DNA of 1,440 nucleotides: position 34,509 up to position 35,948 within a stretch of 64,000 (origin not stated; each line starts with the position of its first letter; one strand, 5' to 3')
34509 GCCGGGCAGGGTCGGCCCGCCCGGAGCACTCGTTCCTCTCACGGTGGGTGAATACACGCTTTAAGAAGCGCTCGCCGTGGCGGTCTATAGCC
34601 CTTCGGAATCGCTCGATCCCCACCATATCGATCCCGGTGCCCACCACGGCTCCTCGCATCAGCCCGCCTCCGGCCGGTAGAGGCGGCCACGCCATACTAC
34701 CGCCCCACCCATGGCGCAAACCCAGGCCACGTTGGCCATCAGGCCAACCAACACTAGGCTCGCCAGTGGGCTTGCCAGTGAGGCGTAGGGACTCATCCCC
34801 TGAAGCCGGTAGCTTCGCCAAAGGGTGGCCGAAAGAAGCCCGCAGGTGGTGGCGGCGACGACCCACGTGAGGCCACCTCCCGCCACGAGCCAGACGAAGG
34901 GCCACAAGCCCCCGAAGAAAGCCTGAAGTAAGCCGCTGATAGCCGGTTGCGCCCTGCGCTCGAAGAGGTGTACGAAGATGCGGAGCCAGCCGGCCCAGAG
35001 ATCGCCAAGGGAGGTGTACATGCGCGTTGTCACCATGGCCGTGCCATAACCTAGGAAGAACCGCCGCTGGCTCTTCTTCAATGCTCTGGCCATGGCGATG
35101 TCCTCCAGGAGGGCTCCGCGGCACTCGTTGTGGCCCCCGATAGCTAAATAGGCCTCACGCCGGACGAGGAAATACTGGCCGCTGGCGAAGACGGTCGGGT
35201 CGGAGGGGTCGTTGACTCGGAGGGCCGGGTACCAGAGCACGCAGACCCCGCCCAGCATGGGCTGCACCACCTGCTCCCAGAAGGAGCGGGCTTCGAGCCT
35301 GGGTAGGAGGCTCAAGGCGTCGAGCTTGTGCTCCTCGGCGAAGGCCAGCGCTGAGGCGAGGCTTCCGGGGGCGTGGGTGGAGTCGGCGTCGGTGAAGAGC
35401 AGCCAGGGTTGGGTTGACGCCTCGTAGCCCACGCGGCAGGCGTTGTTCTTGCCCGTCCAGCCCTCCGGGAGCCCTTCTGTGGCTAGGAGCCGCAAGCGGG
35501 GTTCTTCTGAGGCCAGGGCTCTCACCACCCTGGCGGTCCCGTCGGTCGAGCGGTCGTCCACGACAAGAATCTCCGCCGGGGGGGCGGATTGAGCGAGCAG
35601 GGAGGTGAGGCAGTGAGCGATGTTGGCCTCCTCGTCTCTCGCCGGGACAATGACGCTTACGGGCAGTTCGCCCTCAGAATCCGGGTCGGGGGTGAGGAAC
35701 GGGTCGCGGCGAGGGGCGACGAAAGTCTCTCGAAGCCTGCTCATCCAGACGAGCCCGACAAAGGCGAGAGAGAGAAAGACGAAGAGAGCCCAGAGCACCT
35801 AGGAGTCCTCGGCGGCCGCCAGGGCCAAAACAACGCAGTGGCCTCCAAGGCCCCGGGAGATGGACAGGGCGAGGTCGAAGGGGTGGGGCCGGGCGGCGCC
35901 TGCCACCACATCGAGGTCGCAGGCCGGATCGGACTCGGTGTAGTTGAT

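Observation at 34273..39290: Minus-strand lipid-biosynthesis-like operon: acpS - GT2 - KAS - tandem hot-dog DH - hot-dog - membrane coiled-coil protein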

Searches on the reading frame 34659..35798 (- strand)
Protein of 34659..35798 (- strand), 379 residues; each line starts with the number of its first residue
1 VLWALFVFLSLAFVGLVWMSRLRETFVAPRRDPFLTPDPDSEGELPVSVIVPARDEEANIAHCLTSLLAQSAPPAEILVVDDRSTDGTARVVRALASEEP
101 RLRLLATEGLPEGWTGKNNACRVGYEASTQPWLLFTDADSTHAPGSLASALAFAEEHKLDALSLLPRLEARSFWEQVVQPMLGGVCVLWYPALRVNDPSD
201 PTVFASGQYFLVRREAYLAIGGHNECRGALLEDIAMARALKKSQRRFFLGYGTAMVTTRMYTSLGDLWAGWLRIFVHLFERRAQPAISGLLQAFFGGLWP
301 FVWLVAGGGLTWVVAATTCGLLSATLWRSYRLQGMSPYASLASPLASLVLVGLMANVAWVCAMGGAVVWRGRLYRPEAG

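Call 4: search_protein_families(library=pfam, proteins=[window:34659-35798:-], max_evalue=0.01)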
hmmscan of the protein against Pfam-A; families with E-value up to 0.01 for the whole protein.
window:34659-35798:- (379 aa): 6 families
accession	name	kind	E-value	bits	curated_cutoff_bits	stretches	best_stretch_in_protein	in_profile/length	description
PF00535.33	Glycos_transf_2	-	7.9e-25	88.2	23.3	1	48-217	1-164/168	Glycosyl transferase family 2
PF13641.12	Glyco_tranf_2_3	-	2.3e-19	70.8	27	1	47-249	3-203/230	Glycosyltransferase like family 2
PF13506.12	Glyco_transf_21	-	3.3e-10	40.1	21.7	1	107-273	8-171/174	Glycosyl transferase family 21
PF13632.12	Glyco_trans_2_3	-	4.4e-06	27.1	27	1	132-327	1-194/198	Glycosyl transferase family group 2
PF10111.15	Glyco_tranf_2_2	-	3.6e-05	23.8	27.3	1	48-236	1-195/276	Glycosyltransferase like family 2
PF13704.12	Glyco_tranf_2_4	-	0.007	17.3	27.5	0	54-139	1-81/98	Glycosyl transferase family 2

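Call 5: search_protein_families(library=ncbifam, proteins=[window:34659-35798:-], max_evalue=0.01)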
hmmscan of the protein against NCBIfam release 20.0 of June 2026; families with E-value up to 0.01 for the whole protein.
window:34659-35798:- (379 aa): 18 families
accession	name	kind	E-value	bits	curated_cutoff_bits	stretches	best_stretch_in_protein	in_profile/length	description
TIGR03469.1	HpnB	hypoth_equivalog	1.4e-53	182.3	379.25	1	46-375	45-385/386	hopene-associated glycosyltransferase HpnB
NF045692.1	OglycostaseCruG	equivalog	1.2e-46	159.4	600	1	6-273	4-271/386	2'-O-glycosyltransferase CruG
TIGR04283.1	glyco_like_mftF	equivalog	6.5e-17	61.8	182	1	47-277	1-205/221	TIGR04283 family arsenosugar biosynthesis glycosyltransferase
TIGR03937.1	PgaC_IcaA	equivalog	8.4e-14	51.3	422.3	1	6-173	4-170/407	poly-beta-1,6-N-acetyl-D-glucosamine synthase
NF053846.1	glyco_with_XrtP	equivalog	4.4e-13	48.7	520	1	44-129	40-123/440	XrtP-associated glycosyltransferase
NF041875.1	EPS_EpsD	equivalog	8.8e-12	45.1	370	1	47-248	1-197/325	exopolysaccharide biosynthesis glycosyltransferase EpsD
TIGR03472.1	HpnI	equivalog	1.8e-11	43.5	310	1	37-373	33-361/373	bacteriohopanetetrol glucosamine biosynthesis glycosyltransferase HpnI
NF007482.0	PRK10073.1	equivalog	2.7e-11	43.1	423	1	46-161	7-117/334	glycosyltransferase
TIGR03965.1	mycofact_glyco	equivalog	9.3e-11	41.2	280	1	44-152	73-177/467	mycofactocin biosynthesis glycosyltransferase MftF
NF047683.1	TeichurnBiosyTuaG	equivalog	5.5e-09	36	400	1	47-158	8-115/252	teichuronic acid biosynthesis protein TuaG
NF010496.0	PRK13915.1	equivalog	2.9e-07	29.9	262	1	45-142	31-129/307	glucosyl-3-phosphoglycerate synthase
NF050050.1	ProtGlycPglI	equivalog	7.4e-07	28.8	500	1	47-149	4-103/306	GalNAc(5)-diNAcBac-PP-undecaprenol beta-1,3-glucosyltransferase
TIGR04182.1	glyco_TIGR04182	equivalog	1.1e-05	25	325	1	47-147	2-90/293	S-layer glycoprotein N-glycosyltransferase AglJ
NF038302.1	EPS_HpsE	equivalog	1.6e-05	24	300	1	48-158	4-115/307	hormogonium polysaccharide biosynthesis glycosyltransferase HpsE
NF041865.1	EpsU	equivalog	0.0018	17.3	700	1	36-93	30-89/394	exopolysaccharide biosynthesis GT2 family glycosyltransferase EpsU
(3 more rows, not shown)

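Call 43: find_homologous_proteins(query=window:34659-35798:-, max_evalue=1e-10)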
Query window:34659-35798:- (379 aa): 1314 proteins with E <= 1e-10 among 8000 candidates; the best 120 are listed.
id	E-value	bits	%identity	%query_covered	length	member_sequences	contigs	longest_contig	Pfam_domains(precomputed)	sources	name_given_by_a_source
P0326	3.6e-243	825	97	100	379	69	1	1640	PF13506.14,PF13641.13,PF00535.33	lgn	-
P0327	4.4e-206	703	85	100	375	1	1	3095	PF13506.14,PF13641.13,PF00535.33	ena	-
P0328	3.0e-196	670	76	100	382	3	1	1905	PF13632.13,PF10111.15,PF13506.14,PF13641.13,PF00535.33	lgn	-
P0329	1.0e-195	668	76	99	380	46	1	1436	PF13506.14,PF13641.13,PF00535.33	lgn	-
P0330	8.3e-195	665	76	100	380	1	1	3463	PF10111.15,PF13506.14,PF13641.13,PF00535.33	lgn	-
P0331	2.7e-194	664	76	99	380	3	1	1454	PF10111.15,PF13506.14,PF13641.13,PF00535.33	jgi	jgi:glycosyltransferase involved in cell wall biosynthesis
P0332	1.1e-190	652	73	99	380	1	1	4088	PF13506.14,PF13641.13,PF00535.33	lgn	-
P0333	5.6e-182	623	71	100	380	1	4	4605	PF13506.14,PF13641.13,PF00535.33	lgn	-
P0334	2.0e-181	621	72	99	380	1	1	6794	PF10111.15,PF13506.14,PF13641.13,PF00535.33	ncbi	-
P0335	5.2e-181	620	71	99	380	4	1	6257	PF13506.14,PF13641.13,PF00535.33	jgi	jgi:glycosyltransferase involved in cell wall biosynthesis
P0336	3.4e-119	417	82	59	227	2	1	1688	-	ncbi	ncbi:MAG: glycosyltransferase, partial [Candidatus Tectimicrobiota bacterium]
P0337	2.9e-73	265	38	97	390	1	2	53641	PF10111.15,PF13506.14,PF13641.13,PF00535.33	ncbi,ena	-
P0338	4.1e-73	265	40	98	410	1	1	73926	PF13506.14,PF13641.13,PF00535.33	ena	-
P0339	7.7e-72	261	37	94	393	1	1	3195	PF13632.13,PF10111.15,PF13506.14,PF13641.13,PF00535.33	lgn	-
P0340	9.0e-72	260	38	97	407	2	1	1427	PF13632.13,PF10111.15,PF13506.14,PF13641.13,PF00535.33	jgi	jgi:chlorobactene glucosyltransferase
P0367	2.7e-66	242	41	96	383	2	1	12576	PF13506.14,PF13641.13,PF00535.33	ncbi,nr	ncbi:MAG: glycosyltransferase [Deltaproteobacteria bacterium]|nr:glycosyltransferase [Deltaproteobac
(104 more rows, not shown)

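Call 44: find_encoding_contigs(protein=P0338, flank=7000, max_places=1)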
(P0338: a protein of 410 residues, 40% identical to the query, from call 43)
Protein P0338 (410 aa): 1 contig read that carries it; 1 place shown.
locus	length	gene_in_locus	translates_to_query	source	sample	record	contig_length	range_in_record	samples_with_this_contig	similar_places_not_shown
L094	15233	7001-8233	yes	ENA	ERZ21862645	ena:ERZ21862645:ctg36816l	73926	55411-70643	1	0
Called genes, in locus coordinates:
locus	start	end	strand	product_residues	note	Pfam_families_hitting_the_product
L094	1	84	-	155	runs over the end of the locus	-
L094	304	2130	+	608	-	PF00246:Peptidase_M14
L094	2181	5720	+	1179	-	PF02811:PHP, PF07733:DNA_pol3_alpha, PF17657:DNA_pol3_finger, PF14579:HHH_6, PF01336:tRNA_anti-codon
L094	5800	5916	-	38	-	-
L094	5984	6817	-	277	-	PF13646:HEAT_2 (weak), PF03130:HEAT_PBS (faint), PF13646:HEAT_2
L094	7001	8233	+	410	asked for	PF13506:Glyco_transf_21, PF00535:Glycos_transf_2, PF13641:Glyco_tranf_2_3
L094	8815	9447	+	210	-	PF01047:MarR (weak), PF01726:LexA_DNA_bind, PF12802:MarR_2 (weak), PF00717:Peptidase_S24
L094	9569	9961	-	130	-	PF00903:Glyoxalase, PF18029:Glyoxalase_6 (weak)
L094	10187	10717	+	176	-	PF00702:Hydrolase, PF13419:HAD_2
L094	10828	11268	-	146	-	PF01019:G_glu_transpept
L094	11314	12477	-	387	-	PF01019:G_glu_transpept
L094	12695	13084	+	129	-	PF03841:SelA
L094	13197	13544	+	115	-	PF03841:SelA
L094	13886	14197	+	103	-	PF03841:SelA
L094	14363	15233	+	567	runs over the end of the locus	-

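Call 45: find_encoding_contigs(protein=P0337, flank=7000, max_places=1)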
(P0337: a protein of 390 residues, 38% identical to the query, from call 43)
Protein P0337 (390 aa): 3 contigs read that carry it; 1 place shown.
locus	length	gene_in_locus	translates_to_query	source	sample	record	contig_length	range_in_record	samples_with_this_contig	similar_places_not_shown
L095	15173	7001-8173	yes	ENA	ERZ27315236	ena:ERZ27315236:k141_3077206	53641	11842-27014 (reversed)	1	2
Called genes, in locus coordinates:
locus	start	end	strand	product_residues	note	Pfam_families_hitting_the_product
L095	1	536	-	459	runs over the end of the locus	PF00202:Aminotran_3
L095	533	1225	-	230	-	PF00702:Hydrolase, PF06888:Put_Phosphatase, PF12710:HAD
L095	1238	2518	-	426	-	PF00109:ketoacyl-synt, PF02801:Ketoacyl-synt_C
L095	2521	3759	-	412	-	PF00109:ketoacyl-synt, PF02801:Ketoacyl-synt_C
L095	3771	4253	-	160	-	PF07977:FabA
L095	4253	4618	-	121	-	PF01648:ACPS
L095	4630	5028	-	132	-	PF00550:PP-binding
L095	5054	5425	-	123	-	PF07977:FabA, PF22818:ApeI-like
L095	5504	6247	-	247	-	PF00132:Hexapep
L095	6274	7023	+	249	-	PF00106:adh_short, PF08659:KR, PF23441:SDR (weak), PF13561:adh_short_C2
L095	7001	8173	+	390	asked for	PF13506:Glyco_transf_21, PF13641:Glyco_tranf_2_3, PF00535:Glycos_transf_2, PF10111:Glyco_tranf_2_2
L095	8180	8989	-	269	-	PF07608:DUF1571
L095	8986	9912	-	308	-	PF12697:Abhydrolase_6 (weak)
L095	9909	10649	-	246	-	PF00902:TatC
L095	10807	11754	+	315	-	-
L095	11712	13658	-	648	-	PF00456:Transketolase_N (weak), PF13292:DXP_synthase_N, PF02779:Transket_pyr, PF02780:Transketolase_C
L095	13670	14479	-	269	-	PF00348:polyprenyl_synt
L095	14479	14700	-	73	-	PF02609:Exonuc_VII_S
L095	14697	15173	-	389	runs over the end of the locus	PF13742:tRNA_anti_2, PF01336:tRNA_anti-codon, PF02601:Exonuc_VII_L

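Call 46: find_encoding_contigs(protein=P0367, flank=7000, max_places=1)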
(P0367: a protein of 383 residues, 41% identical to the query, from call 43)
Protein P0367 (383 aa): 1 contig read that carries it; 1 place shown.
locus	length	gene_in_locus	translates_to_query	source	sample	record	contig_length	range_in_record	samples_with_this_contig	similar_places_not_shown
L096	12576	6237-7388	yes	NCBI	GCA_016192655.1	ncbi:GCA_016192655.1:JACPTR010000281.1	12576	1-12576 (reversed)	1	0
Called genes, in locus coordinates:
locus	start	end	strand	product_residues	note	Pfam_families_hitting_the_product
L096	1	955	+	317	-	PF00465:Fe-ADH, PF13685:Fe-ADH_2 (faint), PF25137:ADH_Fe_C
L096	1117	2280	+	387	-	PF02771:Acyl-CoA_dh_N, PF02770:Acyl-CoA_dh_M, PF00441:Acyl-CoA_dh_1, PF08028:Acyl-CoA_dh_2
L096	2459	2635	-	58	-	PF06348:DUF1059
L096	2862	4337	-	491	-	PF01970:TctA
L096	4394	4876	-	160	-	PF07331:TctB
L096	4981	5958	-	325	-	PF03401:TctC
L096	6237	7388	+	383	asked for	PF13506:Glyco_transf_21, PF00535:Glycos_transf_2, PF13641:Glyco_tranf_2_3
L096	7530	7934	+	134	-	PF01242:PTPS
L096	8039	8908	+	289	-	PF01227:GTP_cyclohydroI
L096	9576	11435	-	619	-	PF06808:DctM, PF11874:DUF3394 (weak)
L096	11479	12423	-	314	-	PF16868:NMT1_3, PF12974:Phosphonate-bd, PF09084:NMT1 (weak)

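Call 49: search_protein_families(library=ncbifam, proteins=[L095:2521-3759:-, L095:3771-4253:-, L095:5054-5425:-, L095:5504-6247:-, L095:4630-5028:-], max_evalue=0.00001)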
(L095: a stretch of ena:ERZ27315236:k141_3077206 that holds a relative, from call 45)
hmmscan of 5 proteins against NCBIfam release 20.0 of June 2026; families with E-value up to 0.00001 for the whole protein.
L095:2521-3759:- (412 aa): 20 families
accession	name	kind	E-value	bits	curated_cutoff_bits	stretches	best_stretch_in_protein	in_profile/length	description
TIGR03150.1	fabF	equivalog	1.1e-91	307.5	493.75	1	2-405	5-405/407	beta-ketoacyl-ACP synthase II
NF005589.0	PRK07314.1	subfamily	7.6e-91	304.9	387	1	2-409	8-412/413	beta-ketoacyl-ACP synthase II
NF004970.0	PRK06333.1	subfamily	1.6e-76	257.9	525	1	2-410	8-423/424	beta-ketoacyl-ACP synthase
NF006274.0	PRK08439.1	equivalog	2.5e-68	230.7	621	1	2-405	6-402/406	beta-ketoacyl-ACP synthase II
NF006434.0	PRK08722.1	equivalog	2.6e-67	227.5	759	1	2-407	8-412/414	beta-ketoacyl-ACP synthase II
NF006587.0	PRK09116.1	equivalog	3e-52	177.7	470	1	2-407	6-405/408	beta-ketoacyl-ACP synthase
NF005076.0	PRK06501.1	equivalog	1e-51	176.2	629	1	2-406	15-420/425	beta-ketoacyl-ACP synthase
NF005916.1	PRK07910.1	equivalog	7.3e-50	170.1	560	1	2-405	16-414/418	KasA/KasB family beta-ketoacyl-ACP synthase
NF005490.0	PRK07103.1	equivalog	3.4e-46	158.1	445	1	1-401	7-405/414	polyketide beta-ketoacyl:acyl carrier protein synthase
NF005935.0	PRK07967.1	equivalog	1.6e-45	155.7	630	1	2-409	6-404/406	beta-ketoacyl-ACP synthase I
NF004618.0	PRK05952.1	equivalog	7.5e-44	150.2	455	1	1-403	5-377/384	beta-ketoacyl-ACP synthase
NF058662.1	cispenta_AmcF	equivalog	2.5e-41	141.9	325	1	168-400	124-361/369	cispentacin biosynthesis acyltransferase subunit AmcF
NF006618.0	PRK09185.1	subfamily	5.2e-39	134.4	407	1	2-405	7-389/394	beta-ketoacyl-ACP synthase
NF045894.1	PKS_plus_SDR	equivalog_domain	4.1e-23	81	1740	1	154-371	154-381/1515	type I polyketide synthase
NF040607.1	mycolic_Pks13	equivalog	4.3e-23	80.8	2100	1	154-379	252-488/1680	polyketide synthase Pks13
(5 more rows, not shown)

L095:3771-4253:- (160 aa): 3 families
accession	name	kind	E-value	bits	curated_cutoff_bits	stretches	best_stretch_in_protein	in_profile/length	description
TIGR01750.1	fabZ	equivalog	3.2e-16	59.5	155.15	1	5-122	18-139/141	3-hydroxyacyl-ACP dehydratase FabZ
NF000582.1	PRK00006.1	equivalog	5.8e-16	58.7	113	1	5-122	17-135/137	3-hydroxyacyl-ACP dehydratase FabZ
NF009667.0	PRK13188.1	equivalog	9.3e-12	44.4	465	1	5-122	338-457/464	bifunctional UDP-3-O-[3-hydroxymyristoyl] N-acetylglucosamine deacetylase/3-hydroxyacyl-ACP dehydratase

L095:5054-5425:- (123 aa): 3 families
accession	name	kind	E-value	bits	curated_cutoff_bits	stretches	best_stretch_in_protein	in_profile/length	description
NF000582.1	PRK00006.1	equivalog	2.3e-17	63.2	113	1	3-102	23-123/137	3-hydroxyacyl-ACP dehydratase FabZ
TIGR01750.1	fabZ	equivalog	4.3e-16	59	155.15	1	3-106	24-130/141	3-hydroxyacyl-ACP dehydratase FabZ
NF009667.0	PRK13188.1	equivalog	3e-12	46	465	1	7-100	347-443/464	bifunctional UDP-3-O-[3-hydroxymyristoyl] N-acetylglucosamine deacetylase/3-hydroxyacyl-ACP dehydratase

L095:5504-6247:- (247 aa): 13 families
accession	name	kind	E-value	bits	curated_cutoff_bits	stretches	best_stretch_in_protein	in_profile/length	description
TIGR02353.1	NRPS_term_dom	equivalog_domain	1.2e-28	99.9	423.1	1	24-233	486-695/695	Pls/PosA family non-ribosomal peptide synthetase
NF058585.1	HptprglPActTf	PfamEq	6.7e-14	51.8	300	1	108-239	21-160/172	heptaprenylglyceryl phosphate O-acetyltransferase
NF050158.1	CarbAnhydGPos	equivalog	7.2e-09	35.5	250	1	181-238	85-142/172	gamma carbonic anhydrase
NF000490.1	chloram_CatB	equivalog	2.9e-08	33.3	350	1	174-238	101-163/210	type B chloramphenicol O-acetyltransferase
NF000311.1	Vat_ABCDEFH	equivalog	3.1e-08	33.4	300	1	184-237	111-162/201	Vat family streptogramin A O-acetyltransferase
NF000504.1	stregram_VatH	exception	2.1e-07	31.1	475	1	184-237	118-169/216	streptogramin A O-acetyltransferase Vat(H)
NF007797.0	PRK10502.1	subfamily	3e-07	30.3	192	0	152-239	90-179/183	WcaF family extracellular polysaccharide biosynthesis acetyltransferase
NF000111.1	stregram_VatD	exception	6.4e-07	29.3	400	1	184-238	114-166/209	streptogramin A O-acetyltransferase Vat(D)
NF007499.0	PRK10092.1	equivalog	7.5e-07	29.1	314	1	151-234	90-178/183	maltose O-acetyltransferase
NF007076.0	PRK09527.1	equivalog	1.4e-06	27.9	347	1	153-237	94-183/203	galactoside O-acetyltransferase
NF033468.1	stregram_VatI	exception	2e-06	27.7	415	1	184-238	113-165/208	streptogramin A O-acetyltransferase Vat(I)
TIGR03308.1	phn_thr-fam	hypoth_equivalog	3.9e-06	26.8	201.65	1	183-238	108-161/204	phosphonate metabolim protein, transferase hexapeptide repeat family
TIGR03532.1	DapD_Ac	equivalog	5.2e-06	26.2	231.75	1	134-234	115-209/231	2,3,4,5-tetrahydropyridine-2,6-dicarboxylate N-acetyltransferase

L095:4630-5028:- (132 aa): 12 families
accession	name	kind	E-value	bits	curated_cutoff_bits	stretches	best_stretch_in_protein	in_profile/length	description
NF002148.0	PRK00982.1-2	subfamily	1.8e-16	59.7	71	1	5-64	2-61/79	acyl carrier protein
NF002150.0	PRK00982.1-4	subfamily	2.8e-15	56.3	66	1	4-62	2-60/80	acyl carrier protein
TIGR00517.1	acyl_carrier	equivalog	1.8e-14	53.3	70.45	1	5-61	1-57/77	acyl carrier protein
NF002151.0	PRK00982.1-5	equivalog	6.8e-14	51.8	92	1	7-62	3-58/78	acyl carrier protein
NF005079.0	PRK06508.1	equivalog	2.2e-13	50.4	83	1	9-78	5-78/93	acyl carrier protein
NF002149.0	PRK00982.1-3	equivalog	5.1e-13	48.8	106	1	7-63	3-59/78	acyl carrier protein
NF002147.0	PRK00982.1-1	equivalog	1.3e-10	40.9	84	1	1-73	1-73/83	acyl carrier protein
NF006031.0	PRK08172.1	equivalog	4.1e-10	40.2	76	1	8-72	5-69/82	acyl carrier protein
NF003757.0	PRK05350.1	equivalog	1.2e-08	34.9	65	1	3-59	2-58/83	acyl carrier protein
NF040636.1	AcpM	exception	1.5e-08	34.5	146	1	5-73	3-71/93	meromycolate extension acyl carrier protein AcpM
NF009104.0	PRK12449.1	equivalog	9e-08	32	70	1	5-61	3-59/80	acyl carrier protein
NF058660.1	cispen_ACP_AmcB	equivalog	1e-06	28.8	80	1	8-68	2-64/80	cispentacin biosynthesis acyl carrier protein AmcB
